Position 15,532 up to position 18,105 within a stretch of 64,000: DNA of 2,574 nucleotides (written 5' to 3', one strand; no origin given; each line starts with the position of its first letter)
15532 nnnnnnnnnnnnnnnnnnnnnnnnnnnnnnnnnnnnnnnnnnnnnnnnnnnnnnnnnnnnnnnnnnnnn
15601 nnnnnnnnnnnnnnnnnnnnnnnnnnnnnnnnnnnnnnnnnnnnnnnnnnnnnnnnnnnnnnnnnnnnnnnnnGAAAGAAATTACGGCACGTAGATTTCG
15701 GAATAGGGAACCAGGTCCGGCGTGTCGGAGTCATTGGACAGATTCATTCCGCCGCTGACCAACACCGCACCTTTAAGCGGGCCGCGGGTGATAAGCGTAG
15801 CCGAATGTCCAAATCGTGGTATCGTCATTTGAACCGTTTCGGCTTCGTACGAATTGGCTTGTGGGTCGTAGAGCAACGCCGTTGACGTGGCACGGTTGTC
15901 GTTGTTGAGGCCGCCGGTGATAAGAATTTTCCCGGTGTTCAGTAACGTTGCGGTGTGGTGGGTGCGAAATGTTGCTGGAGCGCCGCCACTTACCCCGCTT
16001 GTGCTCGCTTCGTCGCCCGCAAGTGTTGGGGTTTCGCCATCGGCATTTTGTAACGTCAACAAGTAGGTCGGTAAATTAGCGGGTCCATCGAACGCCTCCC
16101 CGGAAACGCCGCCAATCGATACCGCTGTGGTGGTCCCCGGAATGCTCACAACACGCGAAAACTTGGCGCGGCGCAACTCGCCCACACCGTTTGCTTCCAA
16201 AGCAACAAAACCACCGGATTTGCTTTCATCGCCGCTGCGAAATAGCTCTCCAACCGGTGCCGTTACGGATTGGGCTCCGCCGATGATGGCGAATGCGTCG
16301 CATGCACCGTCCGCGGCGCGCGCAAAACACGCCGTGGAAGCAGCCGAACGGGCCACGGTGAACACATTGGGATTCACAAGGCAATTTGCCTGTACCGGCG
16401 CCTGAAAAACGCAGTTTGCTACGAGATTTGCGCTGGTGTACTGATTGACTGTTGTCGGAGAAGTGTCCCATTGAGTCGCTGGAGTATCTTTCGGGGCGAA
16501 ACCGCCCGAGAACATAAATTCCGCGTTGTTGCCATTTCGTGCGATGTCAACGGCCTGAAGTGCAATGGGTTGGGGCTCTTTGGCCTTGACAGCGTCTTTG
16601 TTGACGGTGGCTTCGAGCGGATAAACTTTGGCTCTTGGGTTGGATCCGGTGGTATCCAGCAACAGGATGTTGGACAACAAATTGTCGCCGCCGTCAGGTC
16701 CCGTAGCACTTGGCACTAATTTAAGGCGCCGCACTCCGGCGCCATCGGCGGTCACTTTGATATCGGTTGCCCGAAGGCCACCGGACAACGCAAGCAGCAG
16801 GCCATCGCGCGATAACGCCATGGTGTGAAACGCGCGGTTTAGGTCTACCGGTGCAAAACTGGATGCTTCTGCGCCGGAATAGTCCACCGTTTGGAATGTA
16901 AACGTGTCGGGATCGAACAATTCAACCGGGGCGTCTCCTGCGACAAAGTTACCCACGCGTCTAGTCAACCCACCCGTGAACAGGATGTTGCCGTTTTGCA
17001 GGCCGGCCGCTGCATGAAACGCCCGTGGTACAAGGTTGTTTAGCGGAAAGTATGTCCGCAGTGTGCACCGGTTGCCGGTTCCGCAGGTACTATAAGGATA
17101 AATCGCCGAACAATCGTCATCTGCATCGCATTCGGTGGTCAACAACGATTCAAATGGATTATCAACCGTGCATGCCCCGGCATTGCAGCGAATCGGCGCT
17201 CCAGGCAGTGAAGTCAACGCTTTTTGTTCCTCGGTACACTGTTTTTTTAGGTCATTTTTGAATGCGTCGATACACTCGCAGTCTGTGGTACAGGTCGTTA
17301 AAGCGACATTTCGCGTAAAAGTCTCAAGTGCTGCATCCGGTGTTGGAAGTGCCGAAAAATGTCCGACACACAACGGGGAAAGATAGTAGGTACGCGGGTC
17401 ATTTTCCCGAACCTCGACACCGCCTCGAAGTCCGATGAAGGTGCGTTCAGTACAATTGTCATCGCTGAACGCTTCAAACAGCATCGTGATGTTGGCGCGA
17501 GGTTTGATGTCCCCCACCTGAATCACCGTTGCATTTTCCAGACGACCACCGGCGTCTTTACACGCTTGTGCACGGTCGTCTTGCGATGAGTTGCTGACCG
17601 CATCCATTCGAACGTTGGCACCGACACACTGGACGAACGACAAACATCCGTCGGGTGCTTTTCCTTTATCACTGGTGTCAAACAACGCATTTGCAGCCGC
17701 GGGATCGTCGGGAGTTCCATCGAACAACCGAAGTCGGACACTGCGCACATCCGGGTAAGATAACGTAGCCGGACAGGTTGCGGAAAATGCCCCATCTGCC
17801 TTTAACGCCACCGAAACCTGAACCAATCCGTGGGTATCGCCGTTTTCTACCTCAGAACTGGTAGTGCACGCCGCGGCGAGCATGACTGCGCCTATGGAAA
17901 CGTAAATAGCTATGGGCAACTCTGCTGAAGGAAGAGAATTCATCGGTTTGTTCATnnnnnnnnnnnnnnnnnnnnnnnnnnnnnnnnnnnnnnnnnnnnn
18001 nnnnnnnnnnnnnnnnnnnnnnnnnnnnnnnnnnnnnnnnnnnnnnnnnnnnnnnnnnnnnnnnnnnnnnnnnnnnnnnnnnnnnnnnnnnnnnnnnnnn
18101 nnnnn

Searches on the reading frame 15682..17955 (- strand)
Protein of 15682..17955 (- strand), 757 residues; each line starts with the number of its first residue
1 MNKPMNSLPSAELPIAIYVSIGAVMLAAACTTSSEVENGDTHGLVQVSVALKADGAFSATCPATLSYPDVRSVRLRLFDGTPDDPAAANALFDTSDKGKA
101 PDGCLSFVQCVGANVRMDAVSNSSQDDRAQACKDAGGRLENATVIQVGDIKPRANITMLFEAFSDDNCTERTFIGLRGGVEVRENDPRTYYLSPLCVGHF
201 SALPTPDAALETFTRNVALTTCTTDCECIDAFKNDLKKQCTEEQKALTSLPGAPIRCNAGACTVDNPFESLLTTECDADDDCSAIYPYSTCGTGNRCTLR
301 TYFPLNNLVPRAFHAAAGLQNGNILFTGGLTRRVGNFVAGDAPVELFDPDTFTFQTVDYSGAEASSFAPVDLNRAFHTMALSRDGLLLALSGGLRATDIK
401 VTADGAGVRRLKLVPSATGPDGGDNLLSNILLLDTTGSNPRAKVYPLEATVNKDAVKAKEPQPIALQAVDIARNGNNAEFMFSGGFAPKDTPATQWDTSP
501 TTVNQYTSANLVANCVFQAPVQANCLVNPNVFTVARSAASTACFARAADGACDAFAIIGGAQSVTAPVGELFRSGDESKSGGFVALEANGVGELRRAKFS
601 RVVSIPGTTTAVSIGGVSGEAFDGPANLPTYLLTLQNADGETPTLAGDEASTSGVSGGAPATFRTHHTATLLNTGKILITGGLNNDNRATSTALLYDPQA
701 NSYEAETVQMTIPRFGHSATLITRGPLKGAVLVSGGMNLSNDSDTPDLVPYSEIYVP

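Call 43: search_protein_families(library=pfam, proteins=[window:15682-17955:-])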
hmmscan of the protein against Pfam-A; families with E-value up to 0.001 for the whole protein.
window:15682-17955:- (757 aa): 6 families
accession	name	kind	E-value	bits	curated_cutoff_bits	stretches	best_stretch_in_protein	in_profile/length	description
PF13418.12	Kelch_4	-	7.3e-08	32.7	21.6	1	664-701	2-39/49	Galactose oxidase, central domain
PF13964.12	Kelch_6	-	3e-07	30.6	25.3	1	663-714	1-50/50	Kelch motif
PF24681.1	Kelch_KLHDC2_KLHL20_DRC7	-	2.1e-06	27.6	50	1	666-723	53-113/221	KLHDC2/KLHL20/DRC7 Kelch-repeats domain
PF24981.1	Beta-prop_ATRN-LZTR1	-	3.6e-06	26.9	50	1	658-739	142-222/289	Attractin/LZTR1 beta-propeller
PF13415.12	Kelch_3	-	6e-06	26.7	22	1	675-722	2-48/48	Galactose oxidase, central domain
PF01344.31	Kelch_1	-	0.00076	19.4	20.1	0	674-702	11-38/46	Kelch motif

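Call 90: find_encoding_contigs(protein=window:15682-17955:-, flank=10000, max_places=10)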
Protein window:15682-17955:- (757 aa): 2 contigs read that carry it; 2 places shown.
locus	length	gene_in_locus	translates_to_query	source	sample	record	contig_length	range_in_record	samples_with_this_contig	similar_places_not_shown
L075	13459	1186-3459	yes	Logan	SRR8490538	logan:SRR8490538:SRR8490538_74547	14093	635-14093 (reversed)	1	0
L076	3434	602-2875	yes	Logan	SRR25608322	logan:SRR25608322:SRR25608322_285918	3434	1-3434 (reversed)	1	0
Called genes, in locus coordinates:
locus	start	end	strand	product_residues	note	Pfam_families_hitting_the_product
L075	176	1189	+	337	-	PF08308:PEGA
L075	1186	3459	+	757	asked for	PF13415:Beta-prop_FBX42 (faint), PF13418:Beta-prop_TYW4 (faint), PF24681:Kelch_KLHDC2_KLHL20_DRC7 (faint), PF24981:Beta-prop_ATRN-LZTR1 (faint)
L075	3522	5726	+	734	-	PF11028:TMEM260_N, PF13181:TPR_8 (faint), PF14559:TPR_19 (faint), PF13424:TPR_12 (faint), PF07719:TPR_2 (faint), PF00515:TPR_1 (faint)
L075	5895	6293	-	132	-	-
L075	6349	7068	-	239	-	PF03301:Trp_dioxygenase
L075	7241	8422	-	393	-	PF02771:Acyl-CoA_dh_N, PF02770:Acyl-CoA_dh_M, PF00441:Acyl-CoA_dh_1, PF08028:Acyl-CoA_dh_2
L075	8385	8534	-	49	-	-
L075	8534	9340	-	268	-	PF00378:ECH_1, PF16113:ECH_2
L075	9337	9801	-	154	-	PF01042:Ribonuc_L-PSP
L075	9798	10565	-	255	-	PF00106:adh_short, PF08659:KR, PF13561:adh_short_C2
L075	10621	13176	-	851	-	PF00912:Transgly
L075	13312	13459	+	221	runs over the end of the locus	-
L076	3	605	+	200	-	?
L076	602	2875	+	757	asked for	PF13415:Beta-prop_FBX42 (faint), PF13418:Beta-prop_TYW4 (faint), PF24681:Kelch_KLHDC2_KLHL20_DRC7 (faint), PF24981:Beta-prop_ATRN-LZTR1 (faint)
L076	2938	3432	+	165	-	?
